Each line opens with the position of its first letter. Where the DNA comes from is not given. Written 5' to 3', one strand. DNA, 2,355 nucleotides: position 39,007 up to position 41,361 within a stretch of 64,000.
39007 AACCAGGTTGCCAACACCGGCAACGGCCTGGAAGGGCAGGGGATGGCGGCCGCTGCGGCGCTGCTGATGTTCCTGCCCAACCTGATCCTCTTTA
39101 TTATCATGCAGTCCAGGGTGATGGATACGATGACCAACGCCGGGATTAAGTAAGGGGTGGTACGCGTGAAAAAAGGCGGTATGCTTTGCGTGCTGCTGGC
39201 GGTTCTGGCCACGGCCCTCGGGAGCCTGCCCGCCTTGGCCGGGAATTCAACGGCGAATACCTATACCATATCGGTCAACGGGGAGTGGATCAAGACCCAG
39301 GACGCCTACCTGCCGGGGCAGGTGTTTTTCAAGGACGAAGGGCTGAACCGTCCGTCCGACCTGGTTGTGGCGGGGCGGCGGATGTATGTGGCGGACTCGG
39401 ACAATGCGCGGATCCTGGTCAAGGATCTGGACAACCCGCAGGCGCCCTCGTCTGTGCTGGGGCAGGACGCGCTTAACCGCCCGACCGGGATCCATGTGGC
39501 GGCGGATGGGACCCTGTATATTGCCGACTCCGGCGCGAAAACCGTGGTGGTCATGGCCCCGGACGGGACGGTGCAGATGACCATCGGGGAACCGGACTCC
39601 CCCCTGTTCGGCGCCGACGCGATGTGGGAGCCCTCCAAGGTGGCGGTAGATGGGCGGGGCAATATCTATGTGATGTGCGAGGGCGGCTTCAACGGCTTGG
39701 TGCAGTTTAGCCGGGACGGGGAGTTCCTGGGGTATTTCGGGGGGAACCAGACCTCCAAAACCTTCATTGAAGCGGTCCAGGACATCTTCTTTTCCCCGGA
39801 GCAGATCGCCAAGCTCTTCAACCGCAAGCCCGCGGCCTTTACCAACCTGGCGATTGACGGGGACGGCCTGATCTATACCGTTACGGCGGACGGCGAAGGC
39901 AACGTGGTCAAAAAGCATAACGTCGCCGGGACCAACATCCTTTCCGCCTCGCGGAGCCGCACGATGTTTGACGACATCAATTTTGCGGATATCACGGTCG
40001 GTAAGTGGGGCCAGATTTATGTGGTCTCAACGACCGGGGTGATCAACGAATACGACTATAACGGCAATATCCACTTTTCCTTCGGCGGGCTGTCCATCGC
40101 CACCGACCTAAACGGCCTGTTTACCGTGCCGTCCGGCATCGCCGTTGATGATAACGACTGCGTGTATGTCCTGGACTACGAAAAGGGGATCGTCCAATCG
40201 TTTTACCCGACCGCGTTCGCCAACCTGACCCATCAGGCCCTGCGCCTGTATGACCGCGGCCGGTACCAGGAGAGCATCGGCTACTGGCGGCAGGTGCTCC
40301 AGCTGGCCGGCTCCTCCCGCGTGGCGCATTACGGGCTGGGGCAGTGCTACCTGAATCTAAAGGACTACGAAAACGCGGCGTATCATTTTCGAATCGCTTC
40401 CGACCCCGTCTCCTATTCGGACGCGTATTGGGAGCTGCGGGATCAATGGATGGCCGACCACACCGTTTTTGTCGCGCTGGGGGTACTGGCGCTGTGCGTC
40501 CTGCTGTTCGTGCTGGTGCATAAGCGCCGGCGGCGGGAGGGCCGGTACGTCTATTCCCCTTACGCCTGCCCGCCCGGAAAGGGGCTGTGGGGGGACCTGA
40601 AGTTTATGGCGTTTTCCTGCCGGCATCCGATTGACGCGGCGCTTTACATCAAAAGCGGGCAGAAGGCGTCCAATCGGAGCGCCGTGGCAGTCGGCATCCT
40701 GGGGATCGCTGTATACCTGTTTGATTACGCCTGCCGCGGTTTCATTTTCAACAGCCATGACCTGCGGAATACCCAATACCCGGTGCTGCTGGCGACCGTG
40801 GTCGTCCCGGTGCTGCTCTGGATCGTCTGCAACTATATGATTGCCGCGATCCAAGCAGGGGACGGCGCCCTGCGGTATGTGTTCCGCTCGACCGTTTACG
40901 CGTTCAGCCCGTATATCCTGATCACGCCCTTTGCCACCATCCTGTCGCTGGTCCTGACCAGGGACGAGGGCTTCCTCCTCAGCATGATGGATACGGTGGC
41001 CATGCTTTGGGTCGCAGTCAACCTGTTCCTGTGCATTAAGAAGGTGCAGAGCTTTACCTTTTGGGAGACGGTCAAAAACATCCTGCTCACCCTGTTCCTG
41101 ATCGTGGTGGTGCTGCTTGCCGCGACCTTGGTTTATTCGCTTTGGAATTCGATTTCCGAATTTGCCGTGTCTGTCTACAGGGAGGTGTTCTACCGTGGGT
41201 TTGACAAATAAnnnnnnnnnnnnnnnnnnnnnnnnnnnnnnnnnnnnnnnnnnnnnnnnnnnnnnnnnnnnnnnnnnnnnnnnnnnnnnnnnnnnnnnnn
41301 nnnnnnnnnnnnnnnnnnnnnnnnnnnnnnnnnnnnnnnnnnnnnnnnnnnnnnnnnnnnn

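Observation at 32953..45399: Composite ATPase-less ABC import locus: two SBPs and two permease pairs split by a propeller-Yip1 membrane protein and a 760-aa unknown exoprotein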

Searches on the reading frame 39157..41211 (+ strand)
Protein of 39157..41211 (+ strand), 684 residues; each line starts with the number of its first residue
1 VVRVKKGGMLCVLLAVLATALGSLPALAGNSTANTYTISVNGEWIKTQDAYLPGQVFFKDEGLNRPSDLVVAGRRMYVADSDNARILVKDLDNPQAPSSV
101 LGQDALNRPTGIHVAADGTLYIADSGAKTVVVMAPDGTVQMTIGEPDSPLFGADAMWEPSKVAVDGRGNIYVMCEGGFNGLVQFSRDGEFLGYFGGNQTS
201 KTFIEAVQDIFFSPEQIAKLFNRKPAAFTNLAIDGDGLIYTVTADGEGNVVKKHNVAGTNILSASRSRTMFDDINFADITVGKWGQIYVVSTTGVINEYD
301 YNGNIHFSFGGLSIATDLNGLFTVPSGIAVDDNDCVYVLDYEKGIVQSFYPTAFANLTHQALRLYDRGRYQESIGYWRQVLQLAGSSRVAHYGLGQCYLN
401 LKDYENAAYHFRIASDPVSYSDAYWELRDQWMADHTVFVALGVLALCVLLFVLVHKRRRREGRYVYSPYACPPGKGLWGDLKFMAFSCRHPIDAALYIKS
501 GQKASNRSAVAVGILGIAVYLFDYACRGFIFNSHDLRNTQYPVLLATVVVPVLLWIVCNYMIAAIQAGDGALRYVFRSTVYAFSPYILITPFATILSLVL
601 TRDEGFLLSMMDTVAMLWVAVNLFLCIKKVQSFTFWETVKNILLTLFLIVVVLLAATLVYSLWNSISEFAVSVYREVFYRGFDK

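Call 4: search_protein_families(library=pfam, proteins=[window:39157-41211:+], max_evalue=0.01)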
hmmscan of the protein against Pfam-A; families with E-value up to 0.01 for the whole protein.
window:39157-41211:+ (684 aa): 10 families
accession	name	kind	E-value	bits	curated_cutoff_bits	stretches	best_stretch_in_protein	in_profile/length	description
PF01436.27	NHL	-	4.4e-14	52.1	20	1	106-132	1-27/28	NHL repeat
PF13432.12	TPR_16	-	6.9e-08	33.2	32.7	1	360-414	3-57/65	Tetratricopeptide repeat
PF07719.23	TPR_2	-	1.4e-07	31.5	27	1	390-412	3-25/34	Tetratricopeptide repeat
PF08450.18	SGL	-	3.5e-07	30.5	26.3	1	73-146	145-223/246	SMP-30/Gluconolactonase/LRE-like region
PF00515.34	TPR_1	-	1.5e-06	28.2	27.8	1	390-412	3-25/34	Tetratricopeptide repeat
PF04893.22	Yip1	-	2.3e-06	28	28.6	1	497-656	13-172/173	Yip1 domain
PF14517.12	Tachylectin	-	0.00026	21.3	29.8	1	227-312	82-168/230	Tachylectin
PF12895.13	ANAPC3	-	0.00035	21.2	27.2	1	359-411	28-79/82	Anaphase-promoting complex, cyclosome, subunit 3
PF25021.1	TEN_NHL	-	0.0013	18.2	27.1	0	106-127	141-350/357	Teneurin NHL domain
PF14559.12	TPR_19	-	0.0024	18.6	25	1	364-407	1-44/68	Tetratricopeptide repeat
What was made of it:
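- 39157..41211 (+): NHL-TPR-Yip1 membrane protein. Order of parts: signal peptide, six-blade NHL propeller and TPR outside the cell, one TM helix, a 53-aa K/R-rich cytoplasmic loop, and a five-TM Yip1 domain. Pfam NHL, TPR and Yip1 (call 4).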

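Call 6: search_protein_families(library=ncbifam, proteins=[window:39157-41211:+], max_evalue=0.01)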
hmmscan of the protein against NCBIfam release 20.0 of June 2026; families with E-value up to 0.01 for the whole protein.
window:39157-41211:+ (684 aa): 5 families
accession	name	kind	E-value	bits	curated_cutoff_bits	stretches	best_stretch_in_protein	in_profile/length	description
NF035926.1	scyF_NHL_VPEP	equivalog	5.2e-13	48.9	350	2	41-199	132-288/376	scytonemin biosynthesis PEP-CTERM protein ScyF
NF033206.1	ScyE_fam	subfamily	5.8e-10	39.2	80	1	104-177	5-93/333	ScyD/ScyE family protein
NF053768.1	CIS12_fam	equivalog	2.8e-07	29.6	860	1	30-174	52-185/715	CIS12 family contractile injection system protein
NF047780.1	LIC12708_fam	subfamily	0.00015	20.8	150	0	100-172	50-135/391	LIC_12708 family protein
TIGR02552.1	LcrH_SycD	equivalog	0.0002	21.1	104.8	1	355-415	19-79/136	SycD/LcrH family type III secretion system chaperone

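Call 46: search_solved_structures(query=window:39190-41211:+, max_evalue=0.1)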
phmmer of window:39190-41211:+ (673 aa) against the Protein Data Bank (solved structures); distinct sequences matched with E-value up to 0.1: 85 (the best 60 are shown).
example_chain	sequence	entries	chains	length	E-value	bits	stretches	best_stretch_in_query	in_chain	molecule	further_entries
6qsd_A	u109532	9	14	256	7.7e-24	87.4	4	50-171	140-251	Pizza6S | Pizza6-S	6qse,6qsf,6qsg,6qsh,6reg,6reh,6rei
3wwa_A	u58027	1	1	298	2.7e-23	85.6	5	49-172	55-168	Pizza7H protein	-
6f0t_A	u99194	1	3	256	2.5e-21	79.2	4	50-171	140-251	Pizza6-SFW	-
7zqg_A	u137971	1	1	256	2.1e-20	76.1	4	50-165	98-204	Pizza6-KSH-TSH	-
6rej_A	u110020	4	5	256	6e-19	71.3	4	50-170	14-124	Pizza6-SH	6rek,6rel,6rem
6f0q_A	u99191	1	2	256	3.3e-18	68.8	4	50-171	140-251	Pizza6-AYW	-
6i3b_A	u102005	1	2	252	6.3e-18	67.9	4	50-172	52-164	cPizza6-AYW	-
7zq2_A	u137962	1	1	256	1.9e-17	66.3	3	50-171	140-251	Pizza6-RSH-TSH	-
7zph_A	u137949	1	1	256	1.2e-16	63.7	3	50-168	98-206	Pizza6-TNK-RSH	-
7zpw_A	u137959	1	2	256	2e-16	63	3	49-172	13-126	Pizza6-TSK-TSH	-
6i37_A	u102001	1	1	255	2.9e-16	62.4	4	50-172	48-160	nv1Pizza6-AYW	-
6f0s_A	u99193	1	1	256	3.5e-16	62.2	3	50-171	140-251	Pizza6-SYW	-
6ren_A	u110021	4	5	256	3.8e-16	62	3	44-171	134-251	3fPizza6-SH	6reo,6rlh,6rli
7zpz_A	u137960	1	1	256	1e-15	60.6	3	49-171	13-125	Pizza6-TSR-TSH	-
9qhb_A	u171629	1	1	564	3.9e-15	58.7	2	353-414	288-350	Engineered tetratricopeptide repeat protein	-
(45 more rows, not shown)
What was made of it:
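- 39157..41211 (+): PDB NHL-propeller and TPR matches (call 46).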

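Call 67: find_related_loci(query=A4, collection=metagenome_contigs, flank=6000)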
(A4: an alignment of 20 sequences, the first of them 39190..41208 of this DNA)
Query A4 (673 aa) in metagenome_contigs; peptide patterns used: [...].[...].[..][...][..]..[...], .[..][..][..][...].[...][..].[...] (x = any residue, [..] = any of these).
374 stretches matched a pattern; 289 encode a relative of the query (tblastn E <= 1e-3); the best 80 are kept; 80 distinct loci.
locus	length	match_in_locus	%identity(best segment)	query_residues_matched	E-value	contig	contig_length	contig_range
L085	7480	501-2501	43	2-669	0e+0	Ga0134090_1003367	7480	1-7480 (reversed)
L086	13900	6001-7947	42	19-669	2e-176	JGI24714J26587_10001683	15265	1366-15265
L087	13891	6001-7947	42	19-669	2e-176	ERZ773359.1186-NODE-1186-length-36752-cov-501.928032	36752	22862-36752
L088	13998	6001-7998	41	1-669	2e-176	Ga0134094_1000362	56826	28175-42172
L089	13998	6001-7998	41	2-668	4e-175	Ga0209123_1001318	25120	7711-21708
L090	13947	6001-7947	42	19-669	2e-175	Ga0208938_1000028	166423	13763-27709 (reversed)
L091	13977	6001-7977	41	3-669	1e-168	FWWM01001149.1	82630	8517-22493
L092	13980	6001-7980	42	1-669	6e-168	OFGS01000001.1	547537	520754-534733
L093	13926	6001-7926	43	19-669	8e-166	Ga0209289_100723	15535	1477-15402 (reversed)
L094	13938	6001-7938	42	16-670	1e-163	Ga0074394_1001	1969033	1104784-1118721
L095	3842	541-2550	38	5-670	4e-169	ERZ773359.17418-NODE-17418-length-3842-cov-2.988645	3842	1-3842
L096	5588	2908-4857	42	14-669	8e-165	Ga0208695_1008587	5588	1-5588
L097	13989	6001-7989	41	1-669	4e-162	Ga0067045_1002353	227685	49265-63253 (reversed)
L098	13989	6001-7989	40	17-669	8e-162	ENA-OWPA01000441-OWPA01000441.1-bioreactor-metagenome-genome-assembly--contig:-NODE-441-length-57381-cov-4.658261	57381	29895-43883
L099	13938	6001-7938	41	16-670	1e-160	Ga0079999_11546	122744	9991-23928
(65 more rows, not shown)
